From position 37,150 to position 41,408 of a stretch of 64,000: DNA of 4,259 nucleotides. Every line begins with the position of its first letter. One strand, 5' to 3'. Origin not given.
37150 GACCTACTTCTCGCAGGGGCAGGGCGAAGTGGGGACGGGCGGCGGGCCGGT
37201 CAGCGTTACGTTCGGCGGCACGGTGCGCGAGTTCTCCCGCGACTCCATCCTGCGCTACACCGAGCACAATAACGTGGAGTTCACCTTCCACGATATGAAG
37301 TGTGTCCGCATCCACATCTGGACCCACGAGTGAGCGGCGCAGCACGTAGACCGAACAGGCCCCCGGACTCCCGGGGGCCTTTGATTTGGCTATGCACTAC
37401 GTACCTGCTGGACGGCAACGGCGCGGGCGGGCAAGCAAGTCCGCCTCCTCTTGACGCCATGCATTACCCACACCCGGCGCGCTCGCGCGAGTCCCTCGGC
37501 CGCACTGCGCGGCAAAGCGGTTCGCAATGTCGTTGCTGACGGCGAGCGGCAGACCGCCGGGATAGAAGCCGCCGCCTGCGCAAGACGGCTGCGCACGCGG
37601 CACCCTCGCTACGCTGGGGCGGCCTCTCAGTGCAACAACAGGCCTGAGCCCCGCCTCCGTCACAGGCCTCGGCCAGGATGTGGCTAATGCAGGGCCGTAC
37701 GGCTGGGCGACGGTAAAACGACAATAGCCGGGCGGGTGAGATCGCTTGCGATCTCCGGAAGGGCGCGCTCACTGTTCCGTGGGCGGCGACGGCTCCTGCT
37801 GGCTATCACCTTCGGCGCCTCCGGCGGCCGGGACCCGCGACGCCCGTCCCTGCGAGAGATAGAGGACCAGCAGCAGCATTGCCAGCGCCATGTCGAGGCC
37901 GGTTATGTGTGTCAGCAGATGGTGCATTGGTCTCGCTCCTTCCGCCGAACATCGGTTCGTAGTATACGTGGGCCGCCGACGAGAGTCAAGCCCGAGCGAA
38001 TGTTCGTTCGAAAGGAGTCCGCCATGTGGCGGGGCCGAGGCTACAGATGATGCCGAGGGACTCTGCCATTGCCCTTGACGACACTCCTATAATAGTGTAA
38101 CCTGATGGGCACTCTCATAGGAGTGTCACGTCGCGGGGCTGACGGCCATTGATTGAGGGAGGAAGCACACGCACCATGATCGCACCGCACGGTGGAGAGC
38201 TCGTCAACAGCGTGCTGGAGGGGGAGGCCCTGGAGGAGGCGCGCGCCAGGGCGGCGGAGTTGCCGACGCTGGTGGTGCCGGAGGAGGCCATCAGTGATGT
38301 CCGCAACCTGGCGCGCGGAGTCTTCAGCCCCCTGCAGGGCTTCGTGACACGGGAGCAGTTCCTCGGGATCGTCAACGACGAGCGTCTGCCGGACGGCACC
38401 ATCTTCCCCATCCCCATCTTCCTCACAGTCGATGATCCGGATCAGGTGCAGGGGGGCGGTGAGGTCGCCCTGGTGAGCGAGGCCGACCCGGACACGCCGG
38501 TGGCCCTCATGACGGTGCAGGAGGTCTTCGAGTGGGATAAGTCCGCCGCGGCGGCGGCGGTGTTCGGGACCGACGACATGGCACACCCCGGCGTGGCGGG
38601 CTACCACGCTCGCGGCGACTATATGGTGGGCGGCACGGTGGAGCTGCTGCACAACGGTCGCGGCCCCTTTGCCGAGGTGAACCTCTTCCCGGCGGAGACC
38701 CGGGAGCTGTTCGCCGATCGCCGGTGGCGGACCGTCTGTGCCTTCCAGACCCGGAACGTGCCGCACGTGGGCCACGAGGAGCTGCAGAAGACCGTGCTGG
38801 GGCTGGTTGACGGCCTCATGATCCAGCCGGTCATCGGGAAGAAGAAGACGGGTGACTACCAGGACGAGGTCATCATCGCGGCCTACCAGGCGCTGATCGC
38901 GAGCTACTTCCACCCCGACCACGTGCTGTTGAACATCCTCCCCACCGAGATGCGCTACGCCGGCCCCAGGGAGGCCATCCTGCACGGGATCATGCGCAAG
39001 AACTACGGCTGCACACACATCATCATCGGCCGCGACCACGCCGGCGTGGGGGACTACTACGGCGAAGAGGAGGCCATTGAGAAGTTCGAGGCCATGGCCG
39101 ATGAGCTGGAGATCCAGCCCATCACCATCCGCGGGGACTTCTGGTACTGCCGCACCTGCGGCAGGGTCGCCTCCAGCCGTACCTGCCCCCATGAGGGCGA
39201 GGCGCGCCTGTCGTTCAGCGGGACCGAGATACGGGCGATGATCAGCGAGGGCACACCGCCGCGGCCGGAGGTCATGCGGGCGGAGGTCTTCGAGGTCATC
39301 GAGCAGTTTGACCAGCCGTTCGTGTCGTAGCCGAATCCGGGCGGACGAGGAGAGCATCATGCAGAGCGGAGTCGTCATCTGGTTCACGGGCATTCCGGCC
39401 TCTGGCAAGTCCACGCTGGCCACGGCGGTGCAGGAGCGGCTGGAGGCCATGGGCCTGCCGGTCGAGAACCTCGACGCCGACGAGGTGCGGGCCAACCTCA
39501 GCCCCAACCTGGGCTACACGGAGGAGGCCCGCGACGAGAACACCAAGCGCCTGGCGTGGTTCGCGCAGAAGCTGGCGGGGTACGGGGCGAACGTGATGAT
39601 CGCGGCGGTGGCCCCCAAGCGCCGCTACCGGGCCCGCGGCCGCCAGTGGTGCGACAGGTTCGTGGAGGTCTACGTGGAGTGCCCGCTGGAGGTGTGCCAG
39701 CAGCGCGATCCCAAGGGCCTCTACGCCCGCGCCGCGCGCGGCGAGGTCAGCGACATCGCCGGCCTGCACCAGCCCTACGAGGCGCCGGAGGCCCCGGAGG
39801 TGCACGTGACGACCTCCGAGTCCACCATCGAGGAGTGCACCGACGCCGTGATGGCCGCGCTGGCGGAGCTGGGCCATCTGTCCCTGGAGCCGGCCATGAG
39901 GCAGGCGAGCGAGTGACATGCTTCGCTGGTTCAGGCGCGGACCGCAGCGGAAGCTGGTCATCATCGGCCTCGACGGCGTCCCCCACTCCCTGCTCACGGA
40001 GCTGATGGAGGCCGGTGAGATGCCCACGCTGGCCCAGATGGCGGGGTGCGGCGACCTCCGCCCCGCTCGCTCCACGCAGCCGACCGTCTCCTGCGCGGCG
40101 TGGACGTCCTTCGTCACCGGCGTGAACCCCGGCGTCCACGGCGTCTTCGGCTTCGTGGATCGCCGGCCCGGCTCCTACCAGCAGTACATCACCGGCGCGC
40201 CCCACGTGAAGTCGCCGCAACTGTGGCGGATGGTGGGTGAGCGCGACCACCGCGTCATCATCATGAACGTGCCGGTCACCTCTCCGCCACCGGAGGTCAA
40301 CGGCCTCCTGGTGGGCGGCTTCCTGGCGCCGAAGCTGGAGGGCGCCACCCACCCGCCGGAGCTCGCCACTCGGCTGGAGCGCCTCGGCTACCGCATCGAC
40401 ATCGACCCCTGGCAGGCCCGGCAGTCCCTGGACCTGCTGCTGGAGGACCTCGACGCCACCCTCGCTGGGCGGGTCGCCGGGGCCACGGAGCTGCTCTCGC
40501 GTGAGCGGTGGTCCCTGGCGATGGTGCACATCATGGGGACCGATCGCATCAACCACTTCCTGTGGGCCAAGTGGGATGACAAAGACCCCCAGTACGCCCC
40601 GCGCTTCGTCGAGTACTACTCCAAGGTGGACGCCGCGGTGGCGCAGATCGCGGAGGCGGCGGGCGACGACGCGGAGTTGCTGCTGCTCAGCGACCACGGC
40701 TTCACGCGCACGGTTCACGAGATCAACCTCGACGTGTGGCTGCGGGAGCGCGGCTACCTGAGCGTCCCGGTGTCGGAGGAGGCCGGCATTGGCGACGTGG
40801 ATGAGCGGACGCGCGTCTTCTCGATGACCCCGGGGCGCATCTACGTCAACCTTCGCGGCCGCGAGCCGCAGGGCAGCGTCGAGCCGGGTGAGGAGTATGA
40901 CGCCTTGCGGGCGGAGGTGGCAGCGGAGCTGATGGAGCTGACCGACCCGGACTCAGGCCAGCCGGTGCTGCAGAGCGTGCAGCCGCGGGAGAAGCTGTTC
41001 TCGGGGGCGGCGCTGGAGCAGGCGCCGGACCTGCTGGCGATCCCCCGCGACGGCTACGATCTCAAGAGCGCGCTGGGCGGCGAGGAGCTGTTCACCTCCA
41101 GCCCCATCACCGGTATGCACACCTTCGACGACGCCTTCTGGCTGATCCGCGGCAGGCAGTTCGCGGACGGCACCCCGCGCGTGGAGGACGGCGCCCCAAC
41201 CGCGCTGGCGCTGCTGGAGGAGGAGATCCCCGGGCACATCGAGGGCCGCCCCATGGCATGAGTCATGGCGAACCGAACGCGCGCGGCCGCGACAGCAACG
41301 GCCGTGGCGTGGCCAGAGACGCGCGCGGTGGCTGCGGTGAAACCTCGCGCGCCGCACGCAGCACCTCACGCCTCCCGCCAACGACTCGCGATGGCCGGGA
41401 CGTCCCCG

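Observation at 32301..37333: CHASE2-GAF-PAS histidine kinase translationally coupled to DUF951 and a Cys-cluster protein, followed by SRPBCC and a Met-rich secreted protein. No cognate response regulator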

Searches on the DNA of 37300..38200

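Call 64: search_rna_families(source=window, start=37300, end=38200, threshold=evalue, max_evalue=1)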
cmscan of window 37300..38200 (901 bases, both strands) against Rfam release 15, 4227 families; matches with E-value up to 1: 0.
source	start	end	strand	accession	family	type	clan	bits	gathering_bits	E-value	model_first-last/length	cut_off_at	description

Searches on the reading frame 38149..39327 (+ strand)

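Call 5: search_protein_families(library=pfam, proteins=[window:38149-39327:+], max_evalue=0.01)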
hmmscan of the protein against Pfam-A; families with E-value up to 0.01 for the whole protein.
window:38149-39327:+ (393 aa): 2 families
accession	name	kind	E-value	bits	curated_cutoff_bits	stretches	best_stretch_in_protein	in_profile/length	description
PF01747.23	ATP-sulfurylase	-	8.7e-82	274.1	24.3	1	177-386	3-211/212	ATP-sulfurylase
PF14306.12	PUA_2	-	2.8e-45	154.2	27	1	11-168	1-158/159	PUA-like domain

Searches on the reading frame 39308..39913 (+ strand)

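Call 5: search_protein_families(library=pfam, proteins=[window:39308-39913:+], max_evalue=0.01)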
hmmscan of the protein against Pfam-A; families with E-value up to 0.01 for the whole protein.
window:39308-39913:+ (202 aa): 9 families
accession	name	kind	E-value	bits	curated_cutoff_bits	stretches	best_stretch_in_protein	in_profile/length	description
PF01583.26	APS_kinase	-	5e-50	169.9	21.1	1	21-167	2-151/152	Adenylylsulphate kinase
PF13671.12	AAA_33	-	1.1e-10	42.4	27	1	23-134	1-115/143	AAA domain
PF13238.12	AAA_18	-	2e-05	25.5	29.4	1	24-133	1-107/128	AAA domain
PF08433.16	KTI12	-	3.2e-05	24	22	1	24-80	4-57/271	Chromatin associated protein KTI12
PF06882.17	DUF1263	-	0.00057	20.3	27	1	26-48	26-48/57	Protein of unknown function (DUF1263)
PF24883.2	NPHP3_N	-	0.00066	20.3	24.8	1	21-49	22-50/164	Nephrocystin 3, N-terminal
PF07931.18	CPT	-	0.00086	19.6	22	1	22-184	2-170/172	Chloramphenicol phosphotransferase-like protein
PF03266.21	NTPase_1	-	0.0021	18.4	23.9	1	24-72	2-49/168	NTPase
PF06414.18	Zeta_toxin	-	0.0078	16.1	22.3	0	22-63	17-57/199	Zeta toxin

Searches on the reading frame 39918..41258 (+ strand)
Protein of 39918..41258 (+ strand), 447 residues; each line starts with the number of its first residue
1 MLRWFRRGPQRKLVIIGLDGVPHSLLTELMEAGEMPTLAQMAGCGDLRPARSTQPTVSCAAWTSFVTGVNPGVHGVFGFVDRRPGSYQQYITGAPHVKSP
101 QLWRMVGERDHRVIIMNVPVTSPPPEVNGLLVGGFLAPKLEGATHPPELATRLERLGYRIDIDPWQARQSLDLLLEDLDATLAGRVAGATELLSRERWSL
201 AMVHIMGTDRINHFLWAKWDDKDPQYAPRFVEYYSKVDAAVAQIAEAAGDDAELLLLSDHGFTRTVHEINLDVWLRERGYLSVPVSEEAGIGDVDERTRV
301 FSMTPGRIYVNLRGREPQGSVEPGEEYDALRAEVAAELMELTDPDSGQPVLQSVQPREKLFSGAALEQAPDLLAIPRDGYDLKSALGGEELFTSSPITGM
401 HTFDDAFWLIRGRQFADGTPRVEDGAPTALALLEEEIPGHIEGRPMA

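Call 5: search_protein_families(library=pfam, proteins=[window:39918-41258:+], max_evalue=0.01)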
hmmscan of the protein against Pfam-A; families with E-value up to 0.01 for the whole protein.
window:39918-41258:+ (447 aa): 1 family
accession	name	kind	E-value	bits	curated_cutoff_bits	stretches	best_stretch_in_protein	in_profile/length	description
PF01663.27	Phosphodiest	-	1.1e-42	147.3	23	1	13-404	1-342/342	Type I phosphodiesterase / nucleotide pyrophosphatase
